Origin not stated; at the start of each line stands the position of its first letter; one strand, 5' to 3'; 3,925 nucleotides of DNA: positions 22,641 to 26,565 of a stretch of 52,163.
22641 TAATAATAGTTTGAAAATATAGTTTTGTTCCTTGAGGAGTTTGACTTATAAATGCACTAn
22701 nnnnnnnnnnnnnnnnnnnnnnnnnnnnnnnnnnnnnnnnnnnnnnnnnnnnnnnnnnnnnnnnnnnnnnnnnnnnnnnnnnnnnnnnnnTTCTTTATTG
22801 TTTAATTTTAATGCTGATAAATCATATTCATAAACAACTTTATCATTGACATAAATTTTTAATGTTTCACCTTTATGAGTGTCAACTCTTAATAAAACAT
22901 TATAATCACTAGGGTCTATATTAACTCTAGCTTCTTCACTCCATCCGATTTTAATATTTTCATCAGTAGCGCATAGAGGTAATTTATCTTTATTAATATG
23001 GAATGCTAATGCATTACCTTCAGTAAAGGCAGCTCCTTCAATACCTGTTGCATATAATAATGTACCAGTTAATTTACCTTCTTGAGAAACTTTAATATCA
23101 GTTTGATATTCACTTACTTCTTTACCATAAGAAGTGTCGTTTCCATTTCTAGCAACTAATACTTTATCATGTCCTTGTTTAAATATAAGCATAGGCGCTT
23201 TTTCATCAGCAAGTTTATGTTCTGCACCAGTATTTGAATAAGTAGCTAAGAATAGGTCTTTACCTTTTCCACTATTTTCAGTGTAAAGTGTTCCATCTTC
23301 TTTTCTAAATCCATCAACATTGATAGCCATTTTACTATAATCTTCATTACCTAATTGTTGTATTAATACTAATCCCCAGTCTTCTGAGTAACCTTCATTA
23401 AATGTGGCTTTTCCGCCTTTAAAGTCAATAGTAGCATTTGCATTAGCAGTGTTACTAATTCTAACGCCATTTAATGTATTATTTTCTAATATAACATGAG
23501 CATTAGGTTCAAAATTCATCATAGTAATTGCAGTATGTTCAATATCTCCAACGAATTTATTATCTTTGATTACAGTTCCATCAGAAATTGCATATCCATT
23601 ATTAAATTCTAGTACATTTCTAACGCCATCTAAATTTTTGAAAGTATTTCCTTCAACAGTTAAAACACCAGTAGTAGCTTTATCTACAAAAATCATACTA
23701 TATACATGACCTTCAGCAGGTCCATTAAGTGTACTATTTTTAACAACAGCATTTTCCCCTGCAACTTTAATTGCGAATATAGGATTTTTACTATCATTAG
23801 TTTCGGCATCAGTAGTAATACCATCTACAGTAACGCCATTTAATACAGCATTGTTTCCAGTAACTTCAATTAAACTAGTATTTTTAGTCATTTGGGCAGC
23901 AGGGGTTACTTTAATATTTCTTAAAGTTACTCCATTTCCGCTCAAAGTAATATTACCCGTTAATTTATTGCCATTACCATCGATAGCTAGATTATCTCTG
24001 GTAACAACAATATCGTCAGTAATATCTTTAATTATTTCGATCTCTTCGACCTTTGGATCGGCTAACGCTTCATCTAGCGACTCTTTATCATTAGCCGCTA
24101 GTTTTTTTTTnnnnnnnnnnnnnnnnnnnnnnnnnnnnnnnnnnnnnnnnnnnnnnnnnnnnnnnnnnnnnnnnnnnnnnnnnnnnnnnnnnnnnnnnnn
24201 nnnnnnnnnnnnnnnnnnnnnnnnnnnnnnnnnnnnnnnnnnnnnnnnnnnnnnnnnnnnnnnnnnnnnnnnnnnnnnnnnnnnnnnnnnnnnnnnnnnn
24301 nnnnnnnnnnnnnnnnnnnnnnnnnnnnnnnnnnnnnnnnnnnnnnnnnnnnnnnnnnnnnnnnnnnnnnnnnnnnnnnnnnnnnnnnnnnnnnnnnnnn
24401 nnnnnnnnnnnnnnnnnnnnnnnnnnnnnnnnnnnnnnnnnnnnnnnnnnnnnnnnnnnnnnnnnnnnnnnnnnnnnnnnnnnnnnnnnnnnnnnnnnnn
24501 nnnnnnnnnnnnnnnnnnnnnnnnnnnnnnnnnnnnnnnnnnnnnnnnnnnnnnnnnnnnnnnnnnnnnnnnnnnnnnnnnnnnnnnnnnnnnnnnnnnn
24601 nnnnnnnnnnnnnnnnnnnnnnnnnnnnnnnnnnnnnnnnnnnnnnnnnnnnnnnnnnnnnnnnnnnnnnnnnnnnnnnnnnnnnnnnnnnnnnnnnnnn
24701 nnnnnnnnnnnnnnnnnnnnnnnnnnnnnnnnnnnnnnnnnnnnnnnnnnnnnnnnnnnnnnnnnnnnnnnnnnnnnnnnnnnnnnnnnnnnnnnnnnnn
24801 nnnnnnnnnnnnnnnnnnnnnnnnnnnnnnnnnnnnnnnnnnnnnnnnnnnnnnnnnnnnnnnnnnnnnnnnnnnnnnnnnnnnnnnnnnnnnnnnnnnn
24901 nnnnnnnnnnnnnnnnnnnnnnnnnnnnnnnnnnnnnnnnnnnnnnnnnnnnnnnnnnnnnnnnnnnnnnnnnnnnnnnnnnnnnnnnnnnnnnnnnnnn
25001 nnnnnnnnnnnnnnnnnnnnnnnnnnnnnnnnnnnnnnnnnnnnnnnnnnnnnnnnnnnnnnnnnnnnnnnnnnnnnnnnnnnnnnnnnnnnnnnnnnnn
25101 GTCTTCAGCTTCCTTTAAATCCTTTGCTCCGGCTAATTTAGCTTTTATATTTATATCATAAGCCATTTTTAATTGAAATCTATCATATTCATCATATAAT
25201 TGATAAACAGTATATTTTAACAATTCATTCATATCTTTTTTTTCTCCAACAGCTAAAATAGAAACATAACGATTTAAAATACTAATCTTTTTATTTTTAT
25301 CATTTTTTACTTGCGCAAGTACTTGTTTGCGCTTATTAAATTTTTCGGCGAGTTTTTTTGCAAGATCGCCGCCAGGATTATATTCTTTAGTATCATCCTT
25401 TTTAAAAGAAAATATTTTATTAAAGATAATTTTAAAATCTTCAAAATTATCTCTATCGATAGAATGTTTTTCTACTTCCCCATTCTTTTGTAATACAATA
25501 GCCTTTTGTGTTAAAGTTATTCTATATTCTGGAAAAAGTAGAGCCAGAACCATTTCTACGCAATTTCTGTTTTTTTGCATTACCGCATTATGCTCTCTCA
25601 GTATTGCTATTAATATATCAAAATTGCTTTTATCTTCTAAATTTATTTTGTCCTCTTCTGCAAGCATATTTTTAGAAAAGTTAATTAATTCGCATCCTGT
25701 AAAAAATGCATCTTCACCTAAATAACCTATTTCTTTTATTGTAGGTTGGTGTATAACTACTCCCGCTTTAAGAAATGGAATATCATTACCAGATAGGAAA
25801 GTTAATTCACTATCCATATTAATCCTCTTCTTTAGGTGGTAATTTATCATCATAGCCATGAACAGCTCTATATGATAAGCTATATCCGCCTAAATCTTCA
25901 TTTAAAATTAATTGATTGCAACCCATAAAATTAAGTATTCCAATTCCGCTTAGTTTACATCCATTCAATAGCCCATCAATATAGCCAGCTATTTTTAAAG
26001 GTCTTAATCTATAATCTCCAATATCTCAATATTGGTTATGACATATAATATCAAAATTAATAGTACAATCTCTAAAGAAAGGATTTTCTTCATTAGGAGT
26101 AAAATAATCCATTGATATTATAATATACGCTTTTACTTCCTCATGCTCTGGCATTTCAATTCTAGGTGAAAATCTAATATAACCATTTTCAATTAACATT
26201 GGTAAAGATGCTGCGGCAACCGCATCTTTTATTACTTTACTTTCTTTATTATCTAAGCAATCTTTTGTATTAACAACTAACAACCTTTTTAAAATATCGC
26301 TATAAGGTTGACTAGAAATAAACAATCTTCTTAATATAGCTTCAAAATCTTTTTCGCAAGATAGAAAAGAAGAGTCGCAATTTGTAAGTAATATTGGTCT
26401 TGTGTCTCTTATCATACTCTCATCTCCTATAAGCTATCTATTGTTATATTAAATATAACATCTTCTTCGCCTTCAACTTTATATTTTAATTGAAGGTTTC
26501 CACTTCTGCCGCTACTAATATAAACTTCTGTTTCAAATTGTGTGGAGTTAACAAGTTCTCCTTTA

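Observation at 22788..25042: Candidate programmed -1 frameshift fusing the tail tube protein to a beta-helix domain of about 440 aa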

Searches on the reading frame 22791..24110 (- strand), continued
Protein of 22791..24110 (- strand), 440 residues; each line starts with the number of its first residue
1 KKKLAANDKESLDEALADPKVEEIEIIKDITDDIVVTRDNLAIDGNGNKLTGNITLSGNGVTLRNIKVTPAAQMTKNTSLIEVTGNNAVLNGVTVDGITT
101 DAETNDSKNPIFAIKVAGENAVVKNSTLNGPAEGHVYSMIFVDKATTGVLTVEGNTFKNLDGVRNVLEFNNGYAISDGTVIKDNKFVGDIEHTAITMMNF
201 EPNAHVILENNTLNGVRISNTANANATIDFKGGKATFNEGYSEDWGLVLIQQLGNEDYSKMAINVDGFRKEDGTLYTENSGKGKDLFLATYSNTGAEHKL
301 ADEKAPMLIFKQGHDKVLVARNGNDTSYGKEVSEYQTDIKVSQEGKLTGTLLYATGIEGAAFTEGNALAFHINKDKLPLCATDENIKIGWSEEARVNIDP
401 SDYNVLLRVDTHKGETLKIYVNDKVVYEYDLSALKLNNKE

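Call 46: search_solved_structures(query=A1, max_evalue=1)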
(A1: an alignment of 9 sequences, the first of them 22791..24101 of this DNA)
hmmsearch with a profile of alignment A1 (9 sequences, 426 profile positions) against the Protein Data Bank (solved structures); distinct sequences matched with E-value up to 1: 29.
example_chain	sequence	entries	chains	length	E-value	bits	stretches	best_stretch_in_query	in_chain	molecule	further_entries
3aya_A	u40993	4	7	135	0.11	14.4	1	333-423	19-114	Galectin-3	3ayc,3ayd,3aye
9ug4_A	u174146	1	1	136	0.11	14.4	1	333-423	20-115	Galectin-3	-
9gf1_A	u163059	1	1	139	0.11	14.4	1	333-423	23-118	Galectin-3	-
1a3k_A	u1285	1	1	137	0.11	14.4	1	333-423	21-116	GALECTIN-3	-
3zsk_A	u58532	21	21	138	0.12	14.3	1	333-423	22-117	GALECTIN-3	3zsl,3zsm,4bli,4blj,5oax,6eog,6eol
2xg3_A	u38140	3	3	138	0.12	14.3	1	333-423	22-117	Galectin-3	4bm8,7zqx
2nmn_A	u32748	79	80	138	0.12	14.3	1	333-423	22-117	Galectin-3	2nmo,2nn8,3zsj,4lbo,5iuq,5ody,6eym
4lbm_A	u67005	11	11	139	0.12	14.3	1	333-423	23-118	Galectin-3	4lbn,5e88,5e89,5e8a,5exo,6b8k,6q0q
6exy_A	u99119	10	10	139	0.12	14.3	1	333-423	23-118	Galectin-3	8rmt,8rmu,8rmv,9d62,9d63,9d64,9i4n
8ymd_A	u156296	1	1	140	0.12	14.3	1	333-423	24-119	Galectin-3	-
28vp_A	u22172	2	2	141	0.12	14.2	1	333-423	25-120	Galectin-3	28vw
3t1l_A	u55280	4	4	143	0.13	14.2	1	333-423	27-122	Galectin-3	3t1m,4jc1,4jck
4r9a_A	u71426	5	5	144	0.13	14.1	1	333-423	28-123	Galectin-3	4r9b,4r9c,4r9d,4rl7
8bz3_A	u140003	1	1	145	0.14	14.1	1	333-423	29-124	Galectin-3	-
8zuv_A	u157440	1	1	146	0.14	14.1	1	333-423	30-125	Galectin-3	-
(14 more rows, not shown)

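Call 53: search_protein_families(library=pfam, proteins=[L004:5545-5958:+, L004:2954-4771:+], max_evalue=0.1)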
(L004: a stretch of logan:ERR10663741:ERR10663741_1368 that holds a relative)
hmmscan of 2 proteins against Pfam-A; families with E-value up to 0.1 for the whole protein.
L004:5545-5958:+ (138 aa): 0 families

L004:2954-4771:+ (606 aa): 0 families

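Call 55: search_protein_families(library=phrogs, proteins=[L004:5545-5958:+, L004:4792-5391:+, L004:2954-4771:+], max_evalue=0.01)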
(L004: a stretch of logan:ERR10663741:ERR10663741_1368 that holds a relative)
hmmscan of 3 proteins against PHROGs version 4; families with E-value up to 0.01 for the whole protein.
L004:5545-5958:+ (138 aa): 0 families

L004:4792-5391:+ (200 aa): 3 families
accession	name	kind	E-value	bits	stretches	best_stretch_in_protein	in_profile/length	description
phrog_45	-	tail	1.6e-23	84.4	1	29-180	94-255/350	tail tube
phrog_4542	-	tail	5.3e-16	59.7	1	51-177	48-178/214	tail tube protein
phrog_365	-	tail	0.003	18.5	0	131-174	93-134/146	tail protein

L004:2954-4771:+ (606 aa): 3 families
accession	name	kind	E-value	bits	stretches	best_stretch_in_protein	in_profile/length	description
phrog_23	-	tail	9.4e-24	85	2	399-602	271-469/496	tail sheath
phrog_10581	-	tail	1.5e-16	60.9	1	406-598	716-912/915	tail sheath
phrog_17610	-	tail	1.3e-13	50.7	1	400-578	908-1089/1135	tail sheath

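Call 75: search_protein_representatives(alignment_id=A1)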
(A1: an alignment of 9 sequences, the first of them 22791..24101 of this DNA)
Query: 9 sequences, 426 profile positions. Proteins with E-value up to 0.001 (for the whole library): 95; up to 1e-10: 32; up to 1e-30: 9. The best 95 are listed.
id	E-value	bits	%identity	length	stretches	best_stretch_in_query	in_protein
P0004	1.0e-227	772.3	-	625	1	1-425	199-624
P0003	1.4e-206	702.7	-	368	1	60-426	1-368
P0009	2.8e-146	504.0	-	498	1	1-296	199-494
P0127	3.2e-78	279.8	-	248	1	52-296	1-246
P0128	1.2e-56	208.7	-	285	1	13-295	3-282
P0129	1.6e-39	152.3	-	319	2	299-424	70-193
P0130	9.0e-39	149.8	-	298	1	3-300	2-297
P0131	1.2e-37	146.1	-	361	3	294-425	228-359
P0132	3.8e-32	128.0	-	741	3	91-296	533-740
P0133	2.0e-29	119.0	-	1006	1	14-281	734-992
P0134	3.2e-27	111.8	-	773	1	2-295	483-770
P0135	4.1e-27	111.4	-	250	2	296-425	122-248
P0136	8.3e-27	110.4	-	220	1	100-288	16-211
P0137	1.5e-25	106.2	-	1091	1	2-296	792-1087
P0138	1.8e-25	106.0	-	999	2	2-281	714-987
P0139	6.8e-25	104.1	-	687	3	294-425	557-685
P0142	4.9e-22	94.7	-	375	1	10-294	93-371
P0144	4.0e-21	91.7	-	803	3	1-294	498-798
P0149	5.4e-18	81.4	-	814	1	2-270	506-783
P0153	1.1e-12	63.8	-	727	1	301-425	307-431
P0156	1.2e-10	57.1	-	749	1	37-268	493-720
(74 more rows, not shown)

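Call 77: search_protein_families(library=pfam, proteins=[P0132, P0134, P0137, P0133, P0156, P0139, P0153, P0142, P0131], max_evalue=0.001)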
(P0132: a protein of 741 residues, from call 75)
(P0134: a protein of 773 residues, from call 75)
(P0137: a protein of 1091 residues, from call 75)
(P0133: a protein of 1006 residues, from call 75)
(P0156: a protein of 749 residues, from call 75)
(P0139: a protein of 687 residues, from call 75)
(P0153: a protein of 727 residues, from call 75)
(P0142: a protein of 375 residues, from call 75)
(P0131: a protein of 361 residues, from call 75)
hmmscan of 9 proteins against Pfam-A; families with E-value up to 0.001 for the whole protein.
P0132 (741 aa): 1 family
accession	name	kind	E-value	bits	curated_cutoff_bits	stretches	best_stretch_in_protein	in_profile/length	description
PF20585.4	Pectate_lyase_5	-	2.7e-09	37.7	24.3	1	287-408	2-123/126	Putative pectate lyase-like adhesive domain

P0134 (773 aa): 1 family
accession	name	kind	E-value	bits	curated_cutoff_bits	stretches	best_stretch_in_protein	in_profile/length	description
PF20585.4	Pectate_lyase_5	-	4.8e-08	33.6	24.3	1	255-367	2-121/126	Putative pectate lyase-like adhesive domain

P0137 (1091 aa): 0 families

P0133 (1006 aa): 1 family
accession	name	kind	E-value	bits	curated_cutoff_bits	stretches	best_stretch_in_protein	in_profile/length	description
PF16403.11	Bact_surface_Ig-like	-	0.00034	21.1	27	1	505-584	2-64/71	Bacterial surface protein, Ig-like domain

P0156 (749 aa): 0 families

P0139 (687 aa): 4 families
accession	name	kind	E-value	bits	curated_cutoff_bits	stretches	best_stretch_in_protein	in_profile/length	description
PF13573.12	SprB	-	4.2e-07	29.9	28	0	50-67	18-35/37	SprB repeat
PF00028.23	Cadherin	-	3.7e-06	27.7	28.8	0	40-111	7-92/93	Cadherin domain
PF16405.10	DUF5013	-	1.3e-05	25.8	28.5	0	63-124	50-111/149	Domain of unknown function (DUF5013)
PF22352.2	K319L-like_PKD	-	0.00085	19.7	27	0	54-111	25-84/84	K319L-like, PKD domain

P0153 (727 aa): 3 families
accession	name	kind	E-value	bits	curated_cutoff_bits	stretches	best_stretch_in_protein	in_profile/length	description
PF22352.2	K319L-like_PKD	-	3.5e-06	27.4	27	0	147-203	26-84/84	K319L-like, PKD domain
PF00028.23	Cadherin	-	1e-05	26.2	28.8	0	150-203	29-92/93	Cadherin domain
PF19077.6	Big_13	-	5.3e-05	24.1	27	0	167-203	63-100/102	Bacterial Ig-like domain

P0142 (375 aa): 1 family
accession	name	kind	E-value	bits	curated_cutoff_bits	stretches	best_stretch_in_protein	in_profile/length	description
PF20585.4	Pectate_lyase_5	-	6.7e-06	26.7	24.3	1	72-189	2-119/126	Putative pectate lyase-like adhesive domain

P0131 (361 aa): 0 families

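Call 78: search_protein_families(library=pfam, alignment_id=A1, max_evalue=1)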
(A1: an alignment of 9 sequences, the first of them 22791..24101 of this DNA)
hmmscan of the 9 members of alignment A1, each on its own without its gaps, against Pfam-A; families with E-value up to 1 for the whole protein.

A. member 1, window:22791-24101:- (437 aa): 3 families
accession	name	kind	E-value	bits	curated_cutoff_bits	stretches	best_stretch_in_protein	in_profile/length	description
PF20585.4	Pectate_lyase_5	-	0.016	15.8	24.3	1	4-88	5-89/126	Putative pectate lyase-like adhesive domain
PF11474.14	TEN_TERT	-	0.14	12.7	25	1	152-277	6-136/156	Telomerase reverse transcriptase, TEN domain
PF09639.16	YjcQ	-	0.31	11.7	23.3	0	188-234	24-70/95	YjcQ protein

B. families by the number of members that match (of 9 scanned): 8 families
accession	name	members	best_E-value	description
PF20585.4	Pectate_lyase_5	4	0.00035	Putative pectate lyase-like adhesive domain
PF09639.16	YjcQ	2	0.037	YjcQ protein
PF03442.20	CBM_X2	2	0.049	Carbohydrate binding domain X2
PF07390.16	P30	1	0.019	Mycoplasma P30 protein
PF25724.1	crAss_THA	1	0.13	Crassvirus tail hub protein A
PF11474.14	TEN_TERT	1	0.14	Telomerase reverse transcriptase, TEN domain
PF23335.1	Beta-prop_IFT80_2nd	1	0.18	IFT80 second beta-propeller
PF16318.11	DUF4957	1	0.32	Domain of unknown function (DUF4957)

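Call 93: list_cluster_members(proteins=[P0132, P0134, P0137, P0144, P0149, P0142, P0128, P0130])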
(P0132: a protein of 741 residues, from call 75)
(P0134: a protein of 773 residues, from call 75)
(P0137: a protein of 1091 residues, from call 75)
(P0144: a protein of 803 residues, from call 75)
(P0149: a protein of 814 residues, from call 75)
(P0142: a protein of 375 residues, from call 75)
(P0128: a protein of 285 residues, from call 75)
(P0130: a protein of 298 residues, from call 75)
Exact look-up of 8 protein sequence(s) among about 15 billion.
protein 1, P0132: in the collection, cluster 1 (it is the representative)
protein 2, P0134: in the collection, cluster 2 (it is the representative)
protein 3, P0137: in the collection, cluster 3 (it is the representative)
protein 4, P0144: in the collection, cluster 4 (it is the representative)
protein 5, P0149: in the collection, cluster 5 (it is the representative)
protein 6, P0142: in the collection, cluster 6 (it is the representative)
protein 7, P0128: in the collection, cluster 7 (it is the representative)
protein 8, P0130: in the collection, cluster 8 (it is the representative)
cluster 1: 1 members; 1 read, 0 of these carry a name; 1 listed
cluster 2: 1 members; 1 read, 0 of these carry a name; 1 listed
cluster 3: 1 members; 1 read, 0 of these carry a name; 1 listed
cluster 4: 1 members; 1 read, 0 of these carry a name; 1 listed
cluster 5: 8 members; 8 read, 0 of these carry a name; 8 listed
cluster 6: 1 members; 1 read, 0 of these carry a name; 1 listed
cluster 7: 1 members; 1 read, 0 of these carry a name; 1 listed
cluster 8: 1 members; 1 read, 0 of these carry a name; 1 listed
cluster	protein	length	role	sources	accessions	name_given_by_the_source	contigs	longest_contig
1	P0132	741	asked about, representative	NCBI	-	-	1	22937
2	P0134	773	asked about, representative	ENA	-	-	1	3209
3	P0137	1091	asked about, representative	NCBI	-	-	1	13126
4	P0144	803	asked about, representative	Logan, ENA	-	-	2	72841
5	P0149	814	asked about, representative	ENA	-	-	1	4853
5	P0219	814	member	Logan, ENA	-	-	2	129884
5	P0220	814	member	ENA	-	-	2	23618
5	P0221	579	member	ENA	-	-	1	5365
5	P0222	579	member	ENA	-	-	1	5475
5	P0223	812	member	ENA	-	-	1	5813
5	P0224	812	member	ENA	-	-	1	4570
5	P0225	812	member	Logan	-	-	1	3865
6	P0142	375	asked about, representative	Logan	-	-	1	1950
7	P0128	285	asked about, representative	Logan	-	-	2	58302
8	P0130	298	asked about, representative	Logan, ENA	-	-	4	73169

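Call 94: find_related_loci(query=A1, collection=genome_contigs, flank=3000)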
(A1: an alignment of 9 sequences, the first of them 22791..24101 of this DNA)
Query A1 (437 aa) in genome_contigs; peptide patterns used: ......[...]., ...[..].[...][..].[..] (x = any residue, [..] = any of these).
42 stretches matched a pattern; 1 encode a relative of the query (tblastn E <= 1e-3); 1 distinct loci.
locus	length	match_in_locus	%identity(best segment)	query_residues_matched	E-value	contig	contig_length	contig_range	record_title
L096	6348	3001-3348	30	114-215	3e-6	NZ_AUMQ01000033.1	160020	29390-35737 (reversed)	Peribacillus kribbensis DSM 17871 H539DRAFT_scaffold00014.14_C, whole genome shotgun sequence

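Call 95: find_related_loci(query=A1, collection=viral_contigs, flank=2500)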
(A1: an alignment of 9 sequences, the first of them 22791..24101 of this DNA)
Query A1 (437 aa) in viral_contigs; peptide patterns used: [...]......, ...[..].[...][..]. (x = any residue, [..] = any of these).
167 stretches matched a pattern, but none encodes a relative of the query by tblastn (E <= 1e-3).

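Call 96: find_related_loci(query=A1, collection=metagenome_contigs, flank=2500)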
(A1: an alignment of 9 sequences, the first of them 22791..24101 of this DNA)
Query A1 (437 aa) in metagenome_contigs; peptide patterns used: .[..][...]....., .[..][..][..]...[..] (x = any residue, [..] = any of these).
218 stretches matched a pattern, but none encodes a relative of the query by tblastn (E <= 1e-3).

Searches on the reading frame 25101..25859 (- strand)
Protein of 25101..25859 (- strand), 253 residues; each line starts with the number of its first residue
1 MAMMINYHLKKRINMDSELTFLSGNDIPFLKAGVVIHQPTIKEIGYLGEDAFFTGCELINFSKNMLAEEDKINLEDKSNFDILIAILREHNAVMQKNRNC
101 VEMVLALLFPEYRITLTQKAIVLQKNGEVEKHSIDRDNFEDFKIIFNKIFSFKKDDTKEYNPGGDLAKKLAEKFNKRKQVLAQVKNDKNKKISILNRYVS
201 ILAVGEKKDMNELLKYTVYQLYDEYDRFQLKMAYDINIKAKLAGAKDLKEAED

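Call 9: search_protein_families(library=pfam, proteins=[window:25101-25859:-], max_evalue=0.01)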
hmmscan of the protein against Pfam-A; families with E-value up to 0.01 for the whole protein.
window:25101-25859:- (253 aa): 0 families

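Call 10: search_protein_families(library=phrogs, proteins=[window:25101-25859:-], max_evalue=0.001)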
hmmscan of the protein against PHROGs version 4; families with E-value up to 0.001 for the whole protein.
window:25101-25859:- (253 aa): 1 family
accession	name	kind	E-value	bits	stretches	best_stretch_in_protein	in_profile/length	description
phrog_4051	-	unknown function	2.7e-30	106.7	1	14-247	3-235/247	-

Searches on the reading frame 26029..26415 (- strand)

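Call 9: search_protein_families(library=pfam, proteins=[window:26029-26415:-], max_evalue=0.01)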
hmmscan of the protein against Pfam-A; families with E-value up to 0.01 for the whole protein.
window:26029-26415:- (129 aa): 0 families

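Call 10: search_protein_families(library=phrogs, proteins=[window:26029-26415:-], max_evalue=0.001)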
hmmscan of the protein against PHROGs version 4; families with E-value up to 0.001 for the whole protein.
window:26029-26415:- (129 aa): 1 family
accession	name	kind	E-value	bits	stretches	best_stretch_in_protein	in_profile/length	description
phrog_6123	-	head and packaging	0.00045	20.8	1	40-127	39-124/185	virion structural protein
